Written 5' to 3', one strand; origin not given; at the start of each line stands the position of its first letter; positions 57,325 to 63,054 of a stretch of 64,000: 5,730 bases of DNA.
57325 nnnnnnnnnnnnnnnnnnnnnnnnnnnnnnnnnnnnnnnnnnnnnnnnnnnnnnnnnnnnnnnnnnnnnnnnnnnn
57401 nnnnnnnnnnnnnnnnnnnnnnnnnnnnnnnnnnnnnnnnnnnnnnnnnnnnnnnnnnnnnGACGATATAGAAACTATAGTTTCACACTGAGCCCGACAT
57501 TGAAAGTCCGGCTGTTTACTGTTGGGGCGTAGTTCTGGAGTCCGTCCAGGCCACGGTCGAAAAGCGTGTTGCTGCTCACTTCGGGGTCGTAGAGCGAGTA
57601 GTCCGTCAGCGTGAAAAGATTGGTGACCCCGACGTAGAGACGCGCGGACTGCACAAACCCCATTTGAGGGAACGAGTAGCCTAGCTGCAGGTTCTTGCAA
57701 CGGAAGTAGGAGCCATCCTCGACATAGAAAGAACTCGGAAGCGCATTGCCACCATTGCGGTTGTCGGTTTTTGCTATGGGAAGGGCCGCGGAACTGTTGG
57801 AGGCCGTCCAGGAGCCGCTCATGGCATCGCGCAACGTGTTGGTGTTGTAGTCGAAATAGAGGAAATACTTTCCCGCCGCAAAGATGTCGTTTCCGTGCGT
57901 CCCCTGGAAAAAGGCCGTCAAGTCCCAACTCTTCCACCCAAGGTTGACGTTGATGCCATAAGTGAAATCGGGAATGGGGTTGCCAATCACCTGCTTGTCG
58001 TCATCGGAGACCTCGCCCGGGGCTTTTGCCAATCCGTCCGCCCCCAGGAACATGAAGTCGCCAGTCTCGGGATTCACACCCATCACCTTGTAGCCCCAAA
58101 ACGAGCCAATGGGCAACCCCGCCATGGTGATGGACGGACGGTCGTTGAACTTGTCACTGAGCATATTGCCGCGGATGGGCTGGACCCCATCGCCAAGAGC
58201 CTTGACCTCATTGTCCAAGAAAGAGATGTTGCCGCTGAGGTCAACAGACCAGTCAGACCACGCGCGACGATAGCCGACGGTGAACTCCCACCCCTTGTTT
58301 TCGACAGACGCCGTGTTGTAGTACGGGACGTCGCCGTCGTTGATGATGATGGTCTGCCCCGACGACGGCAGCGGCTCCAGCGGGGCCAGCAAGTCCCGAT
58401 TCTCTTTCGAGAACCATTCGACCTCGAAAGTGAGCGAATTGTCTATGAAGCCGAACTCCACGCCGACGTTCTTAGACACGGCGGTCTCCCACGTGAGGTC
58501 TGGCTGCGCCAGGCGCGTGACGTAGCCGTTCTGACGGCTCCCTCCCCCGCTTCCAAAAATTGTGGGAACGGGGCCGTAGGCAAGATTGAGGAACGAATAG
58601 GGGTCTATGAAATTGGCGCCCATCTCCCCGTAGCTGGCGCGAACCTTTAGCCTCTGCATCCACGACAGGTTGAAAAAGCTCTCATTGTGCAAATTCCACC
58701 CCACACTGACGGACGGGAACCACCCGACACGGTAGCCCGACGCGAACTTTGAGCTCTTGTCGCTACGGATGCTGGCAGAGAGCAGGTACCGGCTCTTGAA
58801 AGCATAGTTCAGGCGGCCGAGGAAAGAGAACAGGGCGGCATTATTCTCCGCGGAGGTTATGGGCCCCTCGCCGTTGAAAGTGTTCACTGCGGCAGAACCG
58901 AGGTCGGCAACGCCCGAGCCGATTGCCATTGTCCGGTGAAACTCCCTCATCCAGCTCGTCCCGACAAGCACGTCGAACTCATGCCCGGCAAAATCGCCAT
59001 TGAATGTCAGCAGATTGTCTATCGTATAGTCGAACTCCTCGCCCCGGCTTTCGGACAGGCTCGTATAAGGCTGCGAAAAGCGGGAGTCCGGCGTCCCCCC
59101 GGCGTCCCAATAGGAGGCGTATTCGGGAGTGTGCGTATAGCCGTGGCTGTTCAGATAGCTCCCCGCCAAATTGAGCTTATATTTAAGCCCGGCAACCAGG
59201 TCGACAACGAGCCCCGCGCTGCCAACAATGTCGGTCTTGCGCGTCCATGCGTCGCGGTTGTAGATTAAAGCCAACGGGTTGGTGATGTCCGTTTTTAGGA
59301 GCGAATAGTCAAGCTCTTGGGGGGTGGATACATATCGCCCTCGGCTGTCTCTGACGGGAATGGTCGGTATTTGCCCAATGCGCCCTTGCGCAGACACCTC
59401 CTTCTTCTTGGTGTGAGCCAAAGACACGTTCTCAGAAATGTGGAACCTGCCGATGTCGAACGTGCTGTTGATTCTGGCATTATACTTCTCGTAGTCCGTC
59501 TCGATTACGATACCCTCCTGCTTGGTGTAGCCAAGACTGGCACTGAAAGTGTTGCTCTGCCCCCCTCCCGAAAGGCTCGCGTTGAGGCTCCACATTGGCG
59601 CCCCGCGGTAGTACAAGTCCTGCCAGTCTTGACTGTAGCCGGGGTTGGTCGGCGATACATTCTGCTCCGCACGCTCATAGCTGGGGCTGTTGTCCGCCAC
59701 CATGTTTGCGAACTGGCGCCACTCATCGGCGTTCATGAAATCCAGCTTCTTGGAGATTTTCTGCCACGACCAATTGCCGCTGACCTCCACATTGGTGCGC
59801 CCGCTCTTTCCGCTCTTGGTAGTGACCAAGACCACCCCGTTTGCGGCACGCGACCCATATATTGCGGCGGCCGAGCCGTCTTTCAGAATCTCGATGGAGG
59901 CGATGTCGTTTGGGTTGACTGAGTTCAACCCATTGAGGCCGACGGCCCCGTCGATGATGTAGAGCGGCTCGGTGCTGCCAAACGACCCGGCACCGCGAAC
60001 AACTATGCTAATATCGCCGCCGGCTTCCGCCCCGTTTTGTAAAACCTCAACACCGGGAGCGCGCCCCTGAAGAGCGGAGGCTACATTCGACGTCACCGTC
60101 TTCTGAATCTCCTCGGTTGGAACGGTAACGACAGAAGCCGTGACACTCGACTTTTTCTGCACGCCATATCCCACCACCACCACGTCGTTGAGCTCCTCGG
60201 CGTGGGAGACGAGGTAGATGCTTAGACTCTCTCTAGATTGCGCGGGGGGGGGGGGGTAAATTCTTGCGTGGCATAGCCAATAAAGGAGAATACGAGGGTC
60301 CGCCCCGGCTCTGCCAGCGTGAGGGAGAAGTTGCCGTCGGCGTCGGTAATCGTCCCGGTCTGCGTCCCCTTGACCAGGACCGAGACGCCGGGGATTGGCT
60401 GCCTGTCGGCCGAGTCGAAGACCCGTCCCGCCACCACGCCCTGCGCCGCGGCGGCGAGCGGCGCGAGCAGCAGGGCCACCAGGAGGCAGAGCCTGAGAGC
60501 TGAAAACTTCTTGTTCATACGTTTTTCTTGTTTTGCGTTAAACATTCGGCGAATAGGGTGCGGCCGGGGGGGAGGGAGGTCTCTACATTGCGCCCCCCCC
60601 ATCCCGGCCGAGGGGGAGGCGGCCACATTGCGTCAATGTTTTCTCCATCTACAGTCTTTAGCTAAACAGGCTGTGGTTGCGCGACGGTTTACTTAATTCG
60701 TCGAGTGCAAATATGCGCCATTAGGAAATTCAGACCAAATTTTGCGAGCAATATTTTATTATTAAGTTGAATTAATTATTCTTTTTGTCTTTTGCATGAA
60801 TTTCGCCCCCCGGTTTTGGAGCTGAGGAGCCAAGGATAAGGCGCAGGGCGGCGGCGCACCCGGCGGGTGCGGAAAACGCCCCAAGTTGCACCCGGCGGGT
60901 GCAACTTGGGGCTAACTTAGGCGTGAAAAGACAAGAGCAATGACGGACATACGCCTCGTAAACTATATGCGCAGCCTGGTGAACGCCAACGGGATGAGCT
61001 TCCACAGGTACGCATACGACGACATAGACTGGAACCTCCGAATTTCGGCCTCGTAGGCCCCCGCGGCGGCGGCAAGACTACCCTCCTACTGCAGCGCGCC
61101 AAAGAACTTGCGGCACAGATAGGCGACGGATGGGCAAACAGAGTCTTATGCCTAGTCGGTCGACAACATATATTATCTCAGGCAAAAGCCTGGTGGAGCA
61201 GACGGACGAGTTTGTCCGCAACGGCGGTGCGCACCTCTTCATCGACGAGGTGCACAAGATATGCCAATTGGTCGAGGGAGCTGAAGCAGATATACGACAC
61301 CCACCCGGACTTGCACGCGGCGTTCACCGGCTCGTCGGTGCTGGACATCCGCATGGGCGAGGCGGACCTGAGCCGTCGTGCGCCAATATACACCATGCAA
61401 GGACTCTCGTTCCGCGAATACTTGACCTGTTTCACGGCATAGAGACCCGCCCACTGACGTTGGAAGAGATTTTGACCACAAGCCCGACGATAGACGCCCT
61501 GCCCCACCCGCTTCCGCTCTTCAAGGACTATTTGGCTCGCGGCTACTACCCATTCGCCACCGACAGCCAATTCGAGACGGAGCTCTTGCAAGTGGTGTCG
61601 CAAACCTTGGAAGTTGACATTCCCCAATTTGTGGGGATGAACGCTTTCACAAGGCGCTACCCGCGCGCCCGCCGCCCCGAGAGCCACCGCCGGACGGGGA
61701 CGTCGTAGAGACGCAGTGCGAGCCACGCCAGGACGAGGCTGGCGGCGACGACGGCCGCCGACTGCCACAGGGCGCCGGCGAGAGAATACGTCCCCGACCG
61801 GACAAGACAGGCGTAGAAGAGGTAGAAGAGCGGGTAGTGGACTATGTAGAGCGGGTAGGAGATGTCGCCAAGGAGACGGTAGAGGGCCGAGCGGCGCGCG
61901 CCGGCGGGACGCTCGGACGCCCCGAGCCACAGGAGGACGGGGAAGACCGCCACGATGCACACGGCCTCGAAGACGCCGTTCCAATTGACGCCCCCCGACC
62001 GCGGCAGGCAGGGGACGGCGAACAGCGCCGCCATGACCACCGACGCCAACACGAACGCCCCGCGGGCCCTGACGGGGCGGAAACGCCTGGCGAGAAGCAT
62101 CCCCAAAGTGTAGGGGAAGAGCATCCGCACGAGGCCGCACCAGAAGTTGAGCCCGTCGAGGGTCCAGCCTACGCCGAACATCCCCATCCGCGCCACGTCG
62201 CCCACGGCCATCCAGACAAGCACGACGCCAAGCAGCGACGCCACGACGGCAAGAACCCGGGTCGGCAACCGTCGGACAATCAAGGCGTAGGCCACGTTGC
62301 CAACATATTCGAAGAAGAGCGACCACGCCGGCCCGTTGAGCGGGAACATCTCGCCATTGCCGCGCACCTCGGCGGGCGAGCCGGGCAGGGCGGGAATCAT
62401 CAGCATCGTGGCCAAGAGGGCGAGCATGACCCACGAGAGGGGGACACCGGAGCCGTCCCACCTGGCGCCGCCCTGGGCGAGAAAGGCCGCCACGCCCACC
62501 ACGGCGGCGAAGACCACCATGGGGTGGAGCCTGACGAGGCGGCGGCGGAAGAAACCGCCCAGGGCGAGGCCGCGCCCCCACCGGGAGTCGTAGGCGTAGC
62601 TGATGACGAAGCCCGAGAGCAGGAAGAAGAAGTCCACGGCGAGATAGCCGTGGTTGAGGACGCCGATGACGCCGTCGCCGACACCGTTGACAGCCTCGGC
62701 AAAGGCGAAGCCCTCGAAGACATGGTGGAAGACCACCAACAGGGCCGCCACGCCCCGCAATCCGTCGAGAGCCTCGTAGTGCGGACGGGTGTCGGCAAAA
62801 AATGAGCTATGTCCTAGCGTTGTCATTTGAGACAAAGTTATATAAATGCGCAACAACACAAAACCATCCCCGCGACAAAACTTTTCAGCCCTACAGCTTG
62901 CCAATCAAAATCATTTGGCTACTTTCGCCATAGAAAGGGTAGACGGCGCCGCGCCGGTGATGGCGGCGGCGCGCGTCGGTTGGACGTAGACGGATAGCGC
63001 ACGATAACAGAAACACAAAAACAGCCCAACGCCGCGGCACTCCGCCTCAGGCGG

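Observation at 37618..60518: Tandem SusC/SusD modules whose cargo is only unassigned beta-propeller, LamG and coiled-coil proteins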

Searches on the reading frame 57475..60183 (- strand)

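Call 5: search_protein_families(library=pfam, proteins=[window:57475-60183:-], max_evalue=0.01)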
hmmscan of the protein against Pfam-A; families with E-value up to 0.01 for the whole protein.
window:57475-60183:- (902 aa): 2 families
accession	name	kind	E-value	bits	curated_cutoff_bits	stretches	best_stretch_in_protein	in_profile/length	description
PF00593.30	TonB_dep_Rec_b-barrel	-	3.1e-21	77.2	27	1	282-856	19-436/436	TonB dependent receptor-like, beta-barrel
PF07715.20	Plug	-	1.8e-20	73.8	23.9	1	11-117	2-107/107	TonB-dependent Receptor Plug Domain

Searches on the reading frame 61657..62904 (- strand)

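Call 20: search_protein_families(library=pfam, proteins=[window:61657-62904:-], max_evalue=0.001)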
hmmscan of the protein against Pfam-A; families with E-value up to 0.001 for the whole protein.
window:61657-62904:- (415 aa): 1 family
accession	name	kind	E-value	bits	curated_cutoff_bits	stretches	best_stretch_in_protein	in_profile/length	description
PF01757.29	Acyl_transf_3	-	6e-35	121.3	31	1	44-397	2-325/326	Acyltransferase domain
